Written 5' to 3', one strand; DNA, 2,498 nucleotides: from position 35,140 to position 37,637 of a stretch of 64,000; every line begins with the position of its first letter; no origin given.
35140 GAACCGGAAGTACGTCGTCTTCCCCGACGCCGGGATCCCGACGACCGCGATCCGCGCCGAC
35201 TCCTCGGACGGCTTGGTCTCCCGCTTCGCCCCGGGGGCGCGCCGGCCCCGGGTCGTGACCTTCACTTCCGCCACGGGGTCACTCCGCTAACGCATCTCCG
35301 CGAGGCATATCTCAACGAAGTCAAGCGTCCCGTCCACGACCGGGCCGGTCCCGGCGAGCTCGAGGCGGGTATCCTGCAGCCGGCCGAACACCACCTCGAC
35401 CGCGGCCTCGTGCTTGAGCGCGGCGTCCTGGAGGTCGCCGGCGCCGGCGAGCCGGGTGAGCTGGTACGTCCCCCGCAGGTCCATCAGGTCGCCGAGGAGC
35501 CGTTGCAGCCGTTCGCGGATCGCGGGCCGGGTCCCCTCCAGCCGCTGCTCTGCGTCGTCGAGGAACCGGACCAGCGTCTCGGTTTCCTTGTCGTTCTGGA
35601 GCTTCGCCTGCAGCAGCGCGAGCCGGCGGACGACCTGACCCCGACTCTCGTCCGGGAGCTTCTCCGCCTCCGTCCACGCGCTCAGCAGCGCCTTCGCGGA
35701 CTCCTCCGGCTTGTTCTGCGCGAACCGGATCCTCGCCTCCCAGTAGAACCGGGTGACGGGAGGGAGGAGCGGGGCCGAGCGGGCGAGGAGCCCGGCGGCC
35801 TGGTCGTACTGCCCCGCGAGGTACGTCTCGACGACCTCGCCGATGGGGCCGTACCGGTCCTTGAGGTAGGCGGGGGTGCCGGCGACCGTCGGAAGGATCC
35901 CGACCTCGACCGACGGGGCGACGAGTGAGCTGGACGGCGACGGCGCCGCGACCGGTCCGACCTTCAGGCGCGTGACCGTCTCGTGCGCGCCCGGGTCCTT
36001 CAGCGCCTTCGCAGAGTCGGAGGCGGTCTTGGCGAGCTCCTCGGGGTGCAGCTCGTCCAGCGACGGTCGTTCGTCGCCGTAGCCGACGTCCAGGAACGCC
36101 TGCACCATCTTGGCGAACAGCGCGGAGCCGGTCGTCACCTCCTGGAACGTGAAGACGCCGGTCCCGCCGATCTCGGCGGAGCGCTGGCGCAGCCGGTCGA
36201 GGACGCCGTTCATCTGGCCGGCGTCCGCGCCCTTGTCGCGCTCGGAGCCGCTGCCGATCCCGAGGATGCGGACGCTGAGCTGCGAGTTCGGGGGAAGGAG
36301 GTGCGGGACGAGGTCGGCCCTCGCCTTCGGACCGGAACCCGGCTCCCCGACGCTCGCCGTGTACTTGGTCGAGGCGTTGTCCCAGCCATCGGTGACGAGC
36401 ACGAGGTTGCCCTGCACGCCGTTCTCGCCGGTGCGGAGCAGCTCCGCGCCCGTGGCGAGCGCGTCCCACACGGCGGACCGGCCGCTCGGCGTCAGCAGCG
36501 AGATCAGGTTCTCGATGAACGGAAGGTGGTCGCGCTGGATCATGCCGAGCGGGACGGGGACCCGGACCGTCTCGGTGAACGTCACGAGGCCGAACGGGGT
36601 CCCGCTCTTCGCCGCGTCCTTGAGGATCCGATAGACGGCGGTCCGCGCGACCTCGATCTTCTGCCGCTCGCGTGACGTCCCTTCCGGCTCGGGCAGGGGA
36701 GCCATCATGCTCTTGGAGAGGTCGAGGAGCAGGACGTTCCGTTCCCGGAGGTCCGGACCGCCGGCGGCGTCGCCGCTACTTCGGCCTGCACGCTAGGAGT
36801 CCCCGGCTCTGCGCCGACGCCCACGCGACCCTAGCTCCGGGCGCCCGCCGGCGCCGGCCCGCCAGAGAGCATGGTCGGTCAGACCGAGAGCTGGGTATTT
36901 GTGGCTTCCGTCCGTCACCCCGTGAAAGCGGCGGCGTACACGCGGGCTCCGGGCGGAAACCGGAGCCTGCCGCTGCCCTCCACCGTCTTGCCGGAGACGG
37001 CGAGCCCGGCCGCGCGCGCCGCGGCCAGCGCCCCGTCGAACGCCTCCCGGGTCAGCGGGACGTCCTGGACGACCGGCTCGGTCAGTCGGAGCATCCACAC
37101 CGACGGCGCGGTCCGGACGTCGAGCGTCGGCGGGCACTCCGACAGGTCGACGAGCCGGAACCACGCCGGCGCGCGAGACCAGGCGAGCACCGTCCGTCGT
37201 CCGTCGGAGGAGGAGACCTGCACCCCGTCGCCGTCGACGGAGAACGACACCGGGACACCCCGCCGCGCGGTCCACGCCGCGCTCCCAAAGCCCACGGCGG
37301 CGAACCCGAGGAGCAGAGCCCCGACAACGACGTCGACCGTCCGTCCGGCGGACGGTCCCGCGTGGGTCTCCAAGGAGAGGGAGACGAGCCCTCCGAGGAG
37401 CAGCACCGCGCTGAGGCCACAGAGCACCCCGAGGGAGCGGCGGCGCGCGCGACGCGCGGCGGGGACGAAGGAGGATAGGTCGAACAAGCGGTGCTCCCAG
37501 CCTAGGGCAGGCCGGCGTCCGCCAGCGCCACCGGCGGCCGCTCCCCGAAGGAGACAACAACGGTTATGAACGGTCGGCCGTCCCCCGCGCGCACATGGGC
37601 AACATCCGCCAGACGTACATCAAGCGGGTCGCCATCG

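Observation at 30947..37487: Uncharacterised operon: membrane protein - vWA - atypical GTPase - giant coiled-coil protein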

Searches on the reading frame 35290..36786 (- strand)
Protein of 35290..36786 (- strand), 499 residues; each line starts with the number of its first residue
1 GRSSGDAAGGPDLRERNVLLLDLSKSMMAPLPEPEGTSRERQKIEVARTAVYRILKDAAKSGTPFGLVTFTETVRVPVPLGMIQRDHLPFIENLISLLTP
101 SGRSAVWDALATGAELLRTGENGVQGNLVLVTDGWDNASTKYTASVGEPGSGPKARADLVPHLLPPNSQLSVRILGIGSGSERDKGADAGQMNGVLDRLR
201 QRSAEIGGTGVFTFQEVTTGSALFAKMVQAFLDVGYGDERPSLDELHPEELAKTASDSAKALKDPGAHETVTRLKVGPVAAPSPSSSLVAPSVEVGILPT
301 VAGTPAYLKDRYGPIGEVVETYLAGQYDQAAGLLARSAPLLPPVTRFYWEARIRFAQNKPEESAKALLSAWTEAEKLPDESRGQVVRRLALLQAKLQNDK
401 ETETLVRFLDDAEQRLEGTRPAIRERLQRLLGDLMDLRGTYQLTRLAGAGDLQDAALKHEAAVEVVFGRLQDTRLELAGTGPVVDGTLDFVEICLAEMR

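Call 8: search_protein_families(library=pfam, proteins=[window:35290-36786:-], max_evalue=0.1)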
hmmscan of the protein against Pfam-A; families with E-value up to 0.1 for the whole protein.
seq(499 aa): 2 families
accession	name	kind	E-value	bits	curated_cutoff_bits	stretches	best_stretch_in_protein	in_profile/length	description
PF13519.12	VWA_2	-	1.7e-09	38.7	27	1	18-134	2-106/107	von Willebrand factor type A domain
PF00092.34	VWA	-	1.2e-07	32.5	23.8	1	18-138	3-117/174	von Willebrand factor type A domain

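Call 9: search_protein_families(library=padloc, proteins=[window:35290-36786:-], max_evalue=0.1)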
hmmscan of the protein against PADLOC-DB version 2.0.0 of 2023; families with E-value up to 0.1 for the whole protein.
seq(499 aa): 0 families

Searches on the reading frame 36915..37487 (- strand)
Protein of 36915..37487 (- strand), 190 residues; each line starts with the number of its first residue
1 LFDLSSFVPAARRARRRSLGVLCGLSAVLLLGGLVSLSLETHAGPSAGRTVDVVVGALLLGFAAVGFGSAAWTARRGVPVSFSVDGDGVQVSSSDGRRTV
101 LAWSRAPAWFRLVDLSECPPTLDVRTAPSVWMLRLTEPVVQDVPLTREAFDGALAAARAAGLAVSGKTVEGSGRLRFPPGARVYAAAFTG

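Call 8: search_protein_families(library=pfam, proteins=[window:36915-37487:-], max_evalue=0.1)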
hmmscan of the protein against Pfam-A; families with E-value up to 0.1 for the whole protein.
window:36915-37487:- (190 aa): 1 family
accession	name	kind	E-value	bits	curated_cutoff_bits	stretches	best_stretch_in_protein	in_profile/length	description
PF11139.14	SfLAP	-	0.0061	16.5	35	1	12-93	25-91/213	Sap, sulfolipid-1-addressing protein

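Call 9: search_protein_families(library=padloc, proteins=[window:36915-37487:-], max_evalue=0.1)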
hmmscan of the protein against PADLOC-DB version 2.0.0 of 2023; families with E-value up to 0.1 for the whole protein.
window:36915-37487:- (190 aa): 0 families

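Call 53: list_cluster_members(proteins=[window:36915-37487:-, window:34111-35274:-])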
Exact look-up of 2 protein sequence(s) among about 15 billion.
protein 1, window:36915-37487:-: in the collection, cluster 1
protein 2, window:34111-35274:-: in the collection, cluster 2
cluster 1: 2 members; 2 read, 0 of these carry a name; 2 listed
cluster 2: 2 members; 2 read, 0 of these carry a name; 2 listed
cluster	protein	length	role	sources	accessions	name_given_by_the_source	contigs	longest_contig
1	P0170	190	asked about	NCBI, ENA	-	-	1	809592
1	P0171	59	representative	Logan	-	-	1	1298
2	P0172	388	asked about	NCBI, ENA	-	-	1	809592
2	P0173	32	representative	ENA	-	-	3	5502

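Call 81: search_protein_families(library=ncbifam, proteins=[window:36915-37487:-], max_evalue=0.01)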
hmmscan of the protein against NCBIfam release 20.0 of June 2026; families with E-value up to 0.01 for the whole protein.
window:36915-37487:- (190 aa): 0 families
